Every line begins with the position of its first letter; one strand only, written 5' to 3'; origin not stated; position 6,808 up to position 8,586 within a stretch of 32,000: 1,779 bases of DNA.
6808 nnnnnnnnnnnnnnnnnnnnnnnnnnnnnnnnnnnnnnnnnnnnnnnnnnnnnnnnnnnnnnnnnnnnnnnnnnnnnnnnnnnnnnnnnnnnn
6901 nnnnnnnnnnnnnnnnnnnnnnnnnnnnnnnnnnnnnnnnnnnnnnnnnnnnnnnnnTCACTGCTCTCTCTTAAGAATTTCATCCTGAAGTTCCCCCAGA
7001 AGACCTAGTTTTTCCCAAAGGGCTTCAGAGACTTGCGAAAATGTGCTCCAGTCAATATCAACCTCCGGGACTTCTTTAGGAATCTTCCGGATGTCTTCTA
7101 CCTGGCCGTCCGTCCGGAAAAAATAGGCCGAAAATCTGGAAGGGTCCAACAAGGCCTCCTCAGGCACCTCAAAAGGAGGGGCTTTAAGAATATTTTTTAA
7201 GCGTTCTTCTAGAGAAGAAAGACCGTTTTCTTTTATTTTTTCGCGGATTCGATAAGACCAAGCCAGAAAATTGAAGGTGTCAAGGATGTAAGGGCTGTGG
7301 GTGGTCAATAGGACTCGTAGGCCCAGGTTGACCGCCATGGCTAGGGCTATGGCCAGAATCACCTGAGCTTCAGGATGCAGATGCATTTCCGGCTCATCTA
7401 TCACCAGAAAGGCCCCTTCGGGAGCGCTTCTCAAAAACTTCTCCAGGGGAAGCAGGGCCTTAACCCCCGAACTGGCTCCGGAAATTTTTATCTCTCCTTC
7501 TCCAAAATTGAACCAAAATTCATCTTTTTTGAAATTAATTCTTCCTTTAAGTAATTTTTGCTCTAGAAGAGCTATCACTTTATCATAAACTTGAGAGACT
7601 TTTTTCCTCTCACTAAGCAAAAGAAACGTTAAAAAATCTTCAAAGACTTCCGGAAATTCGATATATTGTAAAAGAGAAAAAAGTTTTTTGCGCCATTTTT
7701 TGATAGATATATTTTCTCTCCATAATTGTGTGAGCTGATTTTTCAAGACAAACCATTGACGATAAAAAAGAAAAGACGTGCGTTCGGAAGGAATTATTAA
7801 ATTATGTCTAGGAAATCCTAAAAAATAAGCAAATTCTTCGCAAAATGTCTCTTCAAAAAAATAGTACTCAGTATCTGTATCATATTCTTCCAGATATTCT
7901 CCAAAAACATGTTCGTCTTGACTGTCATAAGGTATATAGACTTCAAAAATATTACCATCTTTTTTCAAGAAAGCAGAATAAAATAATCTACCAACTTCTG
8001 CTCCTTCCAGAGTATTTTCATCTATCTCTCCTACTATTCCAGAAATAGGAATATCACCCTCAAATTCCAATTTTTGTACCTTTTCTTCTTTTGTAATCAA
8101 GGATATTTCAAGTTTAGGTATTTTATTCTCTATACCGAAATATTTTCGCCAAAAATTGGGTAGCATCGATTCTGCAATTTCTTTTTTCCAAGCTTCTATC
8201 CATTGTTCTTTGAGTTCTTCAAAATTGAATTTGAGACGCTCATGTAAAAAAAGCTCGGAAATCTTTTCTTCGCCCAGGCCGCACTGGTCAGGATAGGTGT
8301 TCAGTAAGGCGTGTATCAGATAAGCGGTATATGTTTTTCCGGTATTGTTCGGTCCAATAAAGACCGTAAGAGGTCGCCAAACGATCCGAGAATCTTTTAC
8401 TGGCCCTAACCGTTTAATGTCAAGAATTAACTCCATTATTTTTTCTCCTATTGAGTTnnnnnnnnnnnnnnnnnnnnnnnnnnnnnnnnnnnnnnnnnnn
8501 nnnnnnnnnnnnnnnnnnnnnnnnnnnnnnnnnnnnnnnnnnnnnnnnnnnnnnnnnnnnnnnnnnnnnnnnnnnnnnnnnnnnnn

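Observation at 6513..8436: ATPase plus small unknown protein embedded inside a restriction-modification operon (PrrC/Rlo-like position)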

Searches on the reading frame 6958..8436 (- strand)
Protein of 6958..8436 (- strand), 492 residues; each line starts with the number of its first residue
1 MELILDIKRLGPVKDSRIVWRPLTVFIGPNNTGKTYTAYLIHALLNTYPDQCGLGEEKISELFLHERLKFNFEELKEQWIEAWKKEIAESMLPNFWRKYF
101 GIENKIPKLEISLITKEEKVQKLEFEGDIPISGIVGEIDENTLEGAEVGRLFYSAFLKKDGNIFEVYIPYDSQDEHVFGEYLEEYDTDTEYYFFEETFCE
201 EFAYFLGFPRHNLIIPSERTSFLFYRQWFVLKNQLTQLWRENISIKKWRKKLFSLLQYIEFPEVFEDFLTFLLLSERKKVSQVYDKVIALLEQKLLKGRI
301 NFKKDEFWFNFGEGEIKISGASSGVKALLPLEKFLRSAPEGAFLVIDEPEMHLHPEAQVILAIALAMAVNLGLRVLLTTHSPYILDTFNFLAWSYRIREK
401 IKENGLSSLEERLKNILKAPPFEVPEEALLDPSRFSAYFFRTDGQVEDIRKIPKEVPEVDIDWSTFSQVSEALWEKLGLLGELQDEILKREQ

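Call 4: search_protein_families(library=pfam, proteins=[window:6958-8436:-], max_evalue=0.01)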
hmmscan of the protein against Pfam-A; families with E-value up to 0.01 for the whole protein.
window:6958-8436:- (492 aa): 2 families
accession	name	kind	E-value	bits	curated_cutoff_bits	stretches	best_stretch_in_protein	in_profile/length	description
PF13175.12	AAA_15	-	8.1e-23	82.1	32.1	2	278-384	266-373/374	AAA ATPase domain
PF13304.12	AAA_21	-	1.2e-17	65.4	27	1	182-386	100-304/304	AAA domain, putative AbiEii toxin, Type IV TA system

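Call 5: search_protein_families(library=padloc, proteins=[window:6958-8436:-], max_evalue=0.01)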
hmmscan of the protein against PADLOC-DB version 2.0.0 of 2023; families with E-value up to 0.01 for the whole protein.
window:6958-8436:- (492 aa): 118 families (the best 25 are shown)
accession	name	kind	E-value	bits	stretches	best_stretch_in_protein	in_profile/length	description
PDLC04033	PD-T4-4_A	-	1.4e-38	131.3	2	212-468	187-442/460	-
PDLC04664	PDC-M47A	-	3.1e-29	100.2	2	277-392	252-373/461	-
PDLC04032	PD-T4-4_A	-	3.3e-26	90.3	2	282-389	283-395/474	-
PDLC02979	AriA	-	2.9e-22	78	1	12-385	13-373/373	-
PDLC02980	AriA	-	3.3e-19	68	1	218-386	143-304/304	-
PDLC03878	NsnB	-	1.2e-18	66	1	299-390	202-286/345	-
PDLC04710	PDC-M56A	-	6.7e-16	56.3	2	340-466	240-363/382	-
PDLC04214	HEC-02A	-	3.4e-15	54.2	1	257-397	150-294/338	-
PDLC04562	PDC-M29A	-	1.9e-14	51.8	1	345-451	276-378/410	-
PDLC04213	HEC-02A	-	2.3e-13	48.4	1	259-391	147-282/337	-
PDLC02358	Old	-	1.1e-11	42.2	1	340-395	284-339/578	Old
PDLC00075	GajA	-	9.9e-11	38.8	1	318-389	246-314/536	AAA ATPase domain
PDLC04393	PDC-M07A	-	1.3e-10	38.8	1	322-388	289-356/435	-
PDLC00265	PtuA1|PtuA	-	1.6e-10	38.7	1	275-385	263-372/479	AAA ATPase domain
PDLC00276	PtuA1|PtuA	-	2.6e-10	38.1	1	289-389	40-143/239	AAA ATPase domain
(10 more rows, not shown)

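Call 8: search_protein_families(library=ncbifam, proteins=[window:6958-8436:-], max_evalue=1)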
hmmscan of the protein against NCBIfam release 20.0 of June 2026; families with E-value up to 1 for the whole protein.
window:6958-8436:- (492 aa): 11 families
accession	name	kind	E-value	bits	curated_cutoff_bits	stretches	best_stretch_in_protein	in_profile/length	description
NF041760.1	PtuA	equivalog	2.8e-06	26.5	500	1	344-388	380-423/524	retron Ec78 anti-phage system effector ATPase PtuA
NF047739.1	antiphage_MADS3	equivalog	4e-05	22.9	420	1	329-387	325-381/427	methylation-associated defense system AAA family ATPase MAD3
NF038234.1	retron_eff_Eco8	equivalog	0.0013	17.4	250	1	343-385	275-325/679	retron Eco8 family effector endonuclease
TIGR04406.1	LPS_export_lptB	equivalog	0.0048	16.2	240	1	26-70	32-76/239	LPS export ABC transporter ATP-binding protein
NF010060.0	PRK13537.1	equivalog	0.0048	15.8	521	1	314-380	140-204/314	nodulation factor ABC transporter ATP-binding protein NodI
TIGR04435.1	restrict_AAA_1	hypoth_equivalog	0.008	14.9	300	1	340-385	418-470/568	restriction system-associated AAA family ATPase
TIGR01288.1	nodI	equivalog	0.0091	15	424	1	315-380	130-193/303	nodulation factor ABC transporter ATP-binding protein NodI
NF010059.0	PRK13536.1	equivalog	0.0094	14.7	549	1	315-380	169-232/342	nodulation factor ABC transporter ATP-binding protein NodI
NF008144.0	PRK10895.1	equivalog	0.015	14.8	381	1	26-69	34-77/241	LPS export ABC transporter ATP-binding protein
TIGR01188.1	drrA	subfamily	0.045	13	312.45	0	316-381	120-183/302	daunorubicin resistance ABC transporter, ATP-binding protein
TIGR01842.1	type_I_sec_PrtD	subfamily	0.22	10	510.15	1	327-389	461-521/544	type I secretion system permease/ATPase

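Call 17: find_homologous_proteins(query=window:6958-8436:-, max_evalue=0.00001)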
Query window:6958-8436:- (492 aa): 681 proteins with E <= 0.00001 among 8000 candidates; the best 120 are listed.
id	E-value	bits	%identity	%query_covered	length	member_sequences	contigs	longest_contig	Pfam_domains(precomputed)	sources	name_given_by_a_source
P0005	0.0e+0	1106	100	100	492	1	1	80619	PF13175.13,PF13304.13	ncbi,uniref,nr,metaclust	ncbi:AAA family ATPase [Thermosulfurimonas dismutans]|uniref:ATPase AAA-type core domain-containing 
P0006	8.1e-253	858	77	99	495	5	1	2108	PF13175.13,PF13304.13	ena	-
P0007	1.7e-241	820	75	100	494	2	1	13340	PF13175.13,PF13304.13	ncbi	-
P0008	9.6e-213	725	67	100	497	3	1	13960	PF13175.13,PF13304.13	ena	-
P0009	2.4e-175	602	59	100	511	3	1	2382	PF13175.13,PF13304.13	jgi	-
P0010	1.8e-168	579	57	100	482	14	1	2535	PF13175.13,PF13304.13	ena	-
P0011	3.7e-165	569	55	100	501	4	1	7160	PF13175.13,PF13304.13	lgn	-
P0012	1.3e-93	333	40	99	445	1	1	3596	PF13175.13,PF13304.13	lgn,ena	-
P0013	1.3e-58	217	58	35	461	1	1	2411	PF00005.34,PF13175.13,PF02463.26,PF13304.13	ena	-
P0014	1.6e-42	164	31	95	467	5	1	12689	PF13175.13,PF02463.26,PF13304.13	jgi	jgi:predicted ATPase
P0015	4.7e-38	149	29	97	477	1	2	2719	PF13175.13,PF13304.13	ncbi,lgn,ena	-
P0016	7.3e-33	132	26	98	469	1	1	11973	PF13175.13,PF02463.26,PF13304.13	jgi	jgi:predicted ATPase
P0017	4.6e-31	126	29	95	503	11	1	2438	PF13175.13,PF13304.13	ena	-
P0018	7.6e-31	126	27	96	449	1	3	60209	PF13175.13,PF13304.13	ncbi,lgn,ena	-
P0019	2.8e-30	124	27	95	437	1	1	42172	PF13175.13,PF13304.13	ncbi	-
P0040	1.6e-27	115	30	95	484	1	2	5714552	PF13175.13,PF02463.26,PF13304.13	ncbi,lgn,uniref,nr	ncbi:AAA family ATPase [Anabaena sp. PCC 7108]|uniref:AAA family ATPase n=1 Tax=Anabaena sp. PCC 710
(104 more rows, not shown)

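Call 18: find_encoding_contigs(protein=P0008, flank=10000, max_places=3)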
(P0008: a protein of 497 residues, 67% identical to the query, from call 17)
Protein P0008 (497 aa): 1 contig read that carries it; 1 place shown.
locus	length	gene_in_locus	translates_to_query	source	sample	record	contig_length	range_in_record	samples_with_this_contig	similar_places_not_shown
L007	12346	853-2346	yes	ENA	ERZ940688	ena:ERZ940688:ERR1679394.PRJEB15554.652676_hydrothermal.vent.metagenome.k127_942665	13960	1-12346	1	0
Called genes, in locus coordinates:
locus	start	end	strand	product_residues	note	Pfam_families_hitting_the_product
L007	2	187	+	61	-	?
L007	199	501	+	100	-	-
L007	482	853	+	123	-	PF20126:TumE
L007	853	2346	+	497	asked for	PF13304:AAA_21, PF13175:AAA_15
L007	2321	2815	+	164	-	-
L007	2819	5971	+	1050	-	PF04851:ResIII, PF18766:SWI2_SNF2 (faint)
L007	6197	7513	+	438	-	PF13372:Alginate_exp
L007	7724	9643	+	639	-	PF12969:DUF3857, PF01841:Transglut_core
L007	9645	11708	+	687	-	PF12969:DUF3857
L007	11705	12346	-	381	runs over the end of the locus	PF01891:CbiM, PF27549:HI_1622_C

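Call 19: find_encoding_contigs(protein=P0011, flank=10000, max_places=3)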
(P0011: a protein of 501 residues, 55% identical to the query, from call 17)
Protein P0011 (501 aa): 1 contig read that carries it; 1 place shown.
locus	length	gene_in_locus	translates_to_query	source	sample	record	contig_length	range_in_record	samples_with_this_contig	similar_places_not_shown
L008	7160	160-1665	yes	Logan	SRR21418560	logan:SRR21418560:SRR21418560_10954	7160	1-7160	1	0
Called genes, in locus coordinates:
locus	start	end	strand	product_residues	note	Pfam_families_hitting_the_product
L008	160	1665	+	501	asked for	PF13175:AAA_15, PF13304:AAA_21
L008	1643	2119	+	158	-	-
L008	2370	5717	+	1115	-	PF13091:PLDc_2 (weak), PF00270:DEAD (faint), PF04851:ResIII (faint), PF00176:SNF2-rel_dom, PF00271:Helicase_C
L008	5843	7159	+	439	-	?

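Call 20: find_encoding_contigs(protein=P0012, flank=10000, max_places=3)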
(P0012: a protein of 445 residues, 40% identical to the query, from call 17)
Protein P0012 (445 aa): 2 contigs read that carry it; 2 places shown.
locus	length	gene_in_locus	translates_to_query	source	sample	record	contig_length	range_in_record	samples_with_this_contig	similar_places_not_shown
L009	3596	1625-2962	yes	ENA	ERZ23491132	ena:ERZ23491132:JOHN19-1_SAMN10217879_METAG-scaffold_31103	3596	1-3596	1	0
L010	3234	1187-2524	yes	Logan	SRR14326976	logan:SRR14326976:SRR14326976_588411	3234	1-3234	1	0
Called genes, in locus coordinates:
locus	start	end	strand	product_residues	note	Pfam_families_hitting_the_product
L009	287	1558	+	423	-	PF13173:AAA_14, PF13635:DUF4143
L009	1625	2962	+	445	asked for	PF13175:AAA_15, PF13304:AAA_21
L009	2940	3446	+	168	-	-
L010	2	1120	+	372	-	?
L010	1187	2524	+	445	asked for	PF13175:AAA_15, PF13304:AAA_21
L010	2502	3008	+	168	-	-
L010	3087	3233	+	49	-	?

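Call 24: find_encoding_contigs(protein=P0014, flank=6000, max_places=2)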
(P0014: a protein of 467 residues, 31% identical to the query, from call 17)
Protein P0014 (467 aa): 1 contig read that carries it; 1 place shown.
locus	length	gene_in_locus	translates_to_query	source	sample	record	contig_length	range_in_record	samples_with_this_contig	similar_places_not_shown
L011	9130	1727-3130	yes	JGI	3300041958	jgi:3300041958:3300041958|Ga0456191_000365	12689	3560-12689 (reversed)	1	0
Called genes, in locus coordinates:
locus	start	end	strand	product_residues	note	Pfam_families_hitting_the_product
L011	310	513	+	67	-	PF02662:FlpD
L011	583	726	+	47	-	PF02662:FlpD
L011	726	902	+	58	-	-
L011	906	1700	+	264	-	PF01887:SAM_HAT_N, PF20257:SAM_HAT_C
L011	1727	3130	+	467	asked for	PF02463:SMC_N (faint), PF13175:AAA_15, PF13304:AAA_21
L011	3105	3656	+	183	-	-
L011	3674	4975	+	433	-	PF00206:Lyase_1, PF10397:ADSL_C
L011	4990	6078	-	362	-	PF01098:FTSW_RODA_SPOVE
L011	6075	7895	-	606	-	PF03717:PBP_dimer, PF00905:Transpeptidase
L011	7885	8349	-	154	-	-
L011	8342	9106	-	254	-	PF04085:MreC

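Call 25: find_encoding_contigs(protein=P0018, flank=6000, max_places=2)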
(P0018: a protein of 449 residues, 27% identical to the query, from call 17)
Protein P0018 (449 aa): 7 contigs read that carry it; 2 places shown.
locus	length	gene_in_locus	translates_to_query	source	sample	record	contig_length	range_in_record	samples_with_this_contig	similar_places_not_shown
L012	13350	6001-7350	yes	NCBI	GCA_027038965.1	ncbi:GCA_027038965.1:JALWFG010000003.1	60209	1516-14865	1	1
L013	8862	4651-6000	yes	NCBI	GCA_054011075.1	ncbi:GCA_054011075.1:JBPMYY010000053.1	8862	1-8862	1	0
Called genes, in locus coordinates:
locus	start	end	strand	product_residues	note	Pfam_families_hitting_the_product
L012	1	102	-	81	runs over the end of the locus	PF07927:HicA_toxin (weak)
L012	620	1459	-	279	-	-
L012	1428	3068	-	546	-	PF00772:DnaB, PF13481:AAA_25, PF06745:ATPase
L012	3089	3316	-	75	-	-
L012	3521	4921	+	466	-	-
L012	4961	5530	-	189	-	-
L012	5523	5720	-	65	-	-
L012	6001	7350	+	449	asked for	PF13175:AAA_15, PF13304:AAA_21, PF13175:AAA_15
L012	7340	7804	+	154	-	-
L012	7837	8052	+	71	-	-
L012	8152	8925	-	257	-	PF00293:NUDIX, PF14815:NUDIX_4 (faint)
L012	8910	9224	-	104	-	-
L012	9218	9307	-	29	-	-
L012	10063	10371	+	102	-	-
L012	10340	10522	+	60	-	PF06769:YoeB_toxin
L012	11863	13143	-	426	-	PF07804:HipA_C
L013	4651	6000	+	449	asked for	PF13175:AAA_15, PF13304:AAA_21, PF13175:AAA_15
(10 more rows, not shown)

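Call 26: find_encoding_contigs(protein=P0040, flank=6000, max_places=2)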
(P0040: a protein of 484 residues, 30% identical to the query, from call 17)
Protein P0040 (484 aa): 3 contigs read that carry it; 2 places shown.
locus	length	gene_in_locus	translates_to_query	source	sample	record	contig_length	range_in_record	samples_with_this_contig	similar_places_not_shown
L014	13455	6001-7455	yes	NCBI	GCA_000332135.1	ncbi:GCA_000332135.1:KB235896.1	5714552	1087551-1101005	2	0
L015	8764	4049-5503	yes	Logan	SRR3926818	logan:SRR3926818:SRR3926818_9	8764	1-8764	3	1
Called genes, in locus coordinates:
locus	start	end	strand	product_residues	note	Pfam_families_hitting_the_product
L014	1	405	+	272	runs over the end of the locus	-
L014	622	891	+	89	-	-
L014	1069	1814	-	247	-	-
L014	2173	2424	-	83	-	-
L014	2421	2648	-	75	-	-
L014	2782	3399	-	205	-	-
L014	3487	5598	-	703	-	PF19420:DDAH_eukar, PF04455:Saccharop_dh_N, PF21571:ArgZ-like_C_1st, PF21570:ArgZ-like_C_2nd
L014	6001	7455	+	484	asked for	PF02463:SMC_N (weak), PF13175:AAA_15, PF13304:AAA_21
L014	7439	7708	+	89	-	-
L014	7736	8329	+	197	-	-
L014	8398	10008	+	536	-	PF13449:Phytase-like (faint)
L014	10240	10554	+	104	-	PF00076:RRM_1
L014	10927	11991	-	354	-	PF16884:ADH_N_2, PF00107:ADH_zinc_N, PF13602:ADH_zinc_N_2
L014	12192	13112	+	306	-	PF01612:DNA_pol_A_exo1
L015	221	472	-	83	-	-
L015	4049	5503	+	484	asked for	PF02463:SMC_N (weak), PF13175:AAA_15, PF13304:AAA_21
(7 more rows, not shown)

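Call 27: search_protein_families(library=padloc, proteins=[L011:3105-3656:+, L012:7340-7804:+, L014:7439-7708:+, L014:7736-8329:+, L007:2321-2815:+, L008:1643-2119:+, L009:2940-3446:+, L012:7837-8052:+], max_evalue=1)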
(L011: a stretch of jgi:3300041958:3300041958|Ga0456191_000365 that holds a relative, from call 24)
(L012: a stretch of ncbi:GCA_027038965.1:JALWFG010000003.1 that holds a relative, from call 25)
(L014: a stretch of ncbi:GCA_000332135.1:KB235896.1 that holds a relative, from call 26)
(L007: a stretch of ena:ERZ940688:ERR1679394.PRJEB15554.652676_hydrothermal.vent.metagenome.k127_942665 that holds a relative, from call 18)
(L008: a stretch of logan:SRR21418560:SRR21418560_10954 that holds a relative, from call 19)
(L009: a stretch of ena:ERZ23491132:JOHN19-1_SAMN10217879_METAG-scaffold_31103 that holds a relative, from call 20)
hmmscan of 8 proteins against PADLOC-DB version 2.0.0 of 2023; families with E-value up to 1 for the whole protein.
L011:3105-3656:+ (183 aa): 0 families

L012:7340-7804:+ (154 aa): 0 families

L014:7439-7708:+ (89 aa): 0 families

L014:7736-8329:+ (197 aa): 0 families

L007:2321-2815:+ (164 aa): 0 families

L008:1643-2119:+ (158 aa): 0 families

L009:2940-3446:+ (168 aa): 0 families

L012:7837-8052:+ (71 aa): 0 families

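Call 28: search_protein_families(library=pfam, proteins=[L011:3105-3656:+, L012:7340-7804:+, L014:7439-7708:+, L014:7736-8329:+, L007:2321-2815:+, L008:1643-2119:+, L009:2940-3446:+, L012:7837-8052:+], max_evalue=1)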
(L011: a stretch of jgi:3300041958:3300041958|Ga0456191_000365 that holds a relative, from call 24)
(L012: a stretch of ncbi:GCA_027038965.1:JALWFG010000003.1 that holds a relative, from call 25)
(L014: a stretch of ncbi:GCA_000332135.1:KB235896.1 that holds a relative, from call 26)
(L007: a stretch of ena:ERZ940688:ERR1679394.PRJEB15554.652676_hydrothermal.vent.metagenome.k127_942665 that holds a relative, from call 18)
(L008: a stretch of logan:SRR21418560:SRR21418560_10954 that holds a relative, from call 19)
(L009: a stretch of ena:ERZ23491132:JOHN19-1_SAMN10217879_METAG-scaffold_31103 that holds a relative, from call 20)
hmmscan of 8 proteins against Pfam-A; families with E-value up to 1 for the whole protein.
L011:3105-3656:+ (183 aa): 0 families

L012:7340-7804:+ (154 aa): 2 families
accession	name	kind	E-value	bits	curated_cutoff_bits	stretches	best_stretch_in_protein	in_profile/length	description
PF18643.7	RE_BsaWI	-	0.014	15.8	26.2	1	63-106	22-65/105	BsaWI restriction endonuclease type 2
PF20713.2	DUF6826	-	0.21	12.3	26.6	0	110-148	12-50/91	Domain of unknown function (DUF6826)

L014:7439-7708:+ (89 aa): 0 families

L014:7736-8329:+ (197 aa): 1 family
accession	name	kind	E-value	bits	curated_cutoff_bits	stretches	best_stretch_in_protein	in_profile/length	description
PF12102.13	MrcB_N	-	0.0088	16.1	25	1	132-182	71-121/183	MrcB-like, N-terminal domain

L007:2321-2815:+ (164 aa): 1 family
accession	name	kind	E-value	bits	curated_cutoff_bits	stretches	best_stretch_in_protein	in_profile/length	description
PF22194.2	F-93_WHD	-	0.16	12.5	28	1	81-116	26-57/62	F-93, winged-helix domain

L008:1643-2119:+ (158 aa): 0 families

L009:2940-3446:+ (168 aa): 0 families

L012:7837-8052:+ (71 aa): 1 family
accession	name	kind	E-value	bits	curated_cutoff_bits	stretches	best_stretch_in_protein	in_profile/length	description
PF23488.1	YKL065W-A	-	0.02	15.4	27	1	15-68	2-52/73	YKL065W-A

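Call 61: search_dna_similar(query=window:6958-8436:-, collection=plasmids, mode=protein, max_evalue=0.00001, max_rows=30)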
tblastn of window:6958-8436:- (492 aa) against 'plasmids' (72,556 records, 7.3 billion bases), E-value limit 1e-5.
Records with a match: 38; places in all: 38; records where one place covers at least 80% of the query: 0.
Best place of each record, by identity: <60% 38.
By first word of the organism name: Klebsiella 12; Enterococcus 10; Escherichia 9; Bernardetia 1; Pseudanabaena 1; Acinetobacter 1; Bacteroides 1; Annamia 1; Serratia 1; Bacillus 1.
By predicted mobility (MOB-suite, as given by PLSDB): non-mobilizable 20; conjugative 15; mobilizable 3.
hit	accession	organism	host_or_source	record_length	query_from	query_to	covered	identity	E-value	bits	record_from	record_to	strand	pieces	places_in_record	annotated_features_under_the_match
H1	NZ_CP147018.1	Bernardetia sp. Wsw4-3y2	Red alga,Red algae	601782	210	468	53%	28.3%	2e-9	68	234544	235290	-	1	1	AAA family ATPase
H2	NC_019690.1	Pseudanabaena sp. PCC 7367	-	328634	256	433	36%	28.0%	2e-7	61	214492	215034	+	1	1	AAA family ATPase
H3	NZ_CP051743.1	Escherichia coli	Homo sapiens,whole organism,rectal swab ...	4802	338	480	29%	33.6%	8e-9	66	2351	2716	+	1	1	AAA family ATPase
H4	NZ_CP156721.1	Escherichia coli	Homo sapiens,drainage fluid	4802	338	480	29%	33.6%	8e-9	66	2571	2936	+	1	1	AAA family ATPase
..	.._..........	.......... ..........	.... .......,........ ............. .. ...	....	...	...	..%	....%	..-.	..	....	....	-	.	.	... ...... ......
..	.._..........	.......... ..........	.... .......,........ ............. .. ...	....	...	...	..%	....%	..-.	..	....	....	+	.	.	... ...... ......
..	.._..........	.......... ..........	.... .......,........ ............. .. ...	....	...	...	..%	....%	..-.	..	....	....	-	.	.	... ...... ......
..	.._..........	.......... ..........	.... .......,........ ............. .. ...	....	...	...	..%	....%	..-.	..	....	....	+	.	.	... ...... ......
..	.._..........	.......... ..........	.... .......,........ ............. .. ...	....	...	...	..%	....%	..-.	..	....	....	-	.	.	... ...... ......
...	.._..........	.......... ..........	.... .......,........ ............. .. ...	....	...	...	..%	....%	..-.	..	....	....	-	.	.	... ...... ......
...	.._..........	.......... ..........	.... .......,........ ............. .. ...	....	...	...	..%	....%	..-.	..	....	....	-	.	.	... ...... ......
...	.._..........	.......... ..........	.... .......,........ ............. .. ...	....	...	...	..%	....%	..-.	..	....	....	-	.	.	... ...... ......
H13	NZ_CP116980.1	Escherichia coli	Sus scrofa,whole genome,feces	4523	278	449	35%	26.0%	2e-8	64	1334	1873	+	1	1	AAA family ATPase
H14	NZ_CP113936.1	Acinetobacter sp. ESL0695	Melipona lateralis,Rain forest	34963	248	387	28%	29.6%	3e-6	57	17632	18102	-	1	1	AAA family ATPase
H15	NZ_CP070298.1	Escherichia albertii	Shanxi,Poultry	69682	307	450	29%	27.0%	1e-7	62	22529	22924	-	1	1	AAA family ATPase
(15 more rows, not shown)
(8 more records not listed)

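Call 62: search_dna_similar(query=window:6958-8436:-, collection=phages, mode=protein, max_evalue=0.00001, max_rows=20)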
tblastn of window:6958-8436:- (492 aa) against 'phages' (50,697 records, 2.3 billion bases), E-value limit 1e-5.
Records with a match: 6; places in all: 6; records where one place covers at least 80% of the query: 0.
Best place of each record, by identity: <60% 6.
By first word of the organism name: Vibrio 4; Bacteriophage 2.
By host as written in the record: - 2; Vibrio cyclitrophicus 2; Vibrio cyclitrophicus 10N.222.45.E8 1; Vibrio cyclitrophicus 10N.286.55.E6 1.
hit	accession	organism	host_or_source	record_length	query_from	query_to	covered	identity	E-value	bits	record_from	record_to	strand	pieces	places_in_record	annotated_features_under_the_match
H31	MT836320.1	Bacteriophage sp.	human fecal samples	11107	291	413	25%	31.5%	3e-8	62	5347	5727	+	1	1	record has no annotation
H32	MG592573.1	Vibrio phage 1.202.O._10N.222.45.E8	Vibrio cyclitrophicus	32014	328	445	24%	32.8%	9e-7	58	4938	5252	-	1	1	AAA domain protein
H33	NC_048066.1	Vibrio phage 1.202.O._10N.222.45.E8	Vibrio cyclitrophicus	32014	328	445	24%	32.8%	9e-7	58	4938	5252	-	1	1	AAA family ATPase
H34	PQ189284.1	Vibrio phage 10N.222.45.E8_PE001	Vibrio cyclitrophicus 10N.222.45.E8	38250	328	445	24%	32.8%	9e-7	58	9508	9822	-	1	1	hypothetical protein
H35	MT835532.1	Bacteriophage sp.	human fecal samples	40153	317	426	22%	29.8%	1e-7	61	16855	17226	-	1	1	record has no annotation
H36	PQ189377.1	Vibrio phage 10N.286.55.E6_PE002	Vibrio cyclitrophicus 10N.286.55.E6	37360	309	391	17%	30.1%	3e-6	56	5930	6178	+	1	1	hypothetical protein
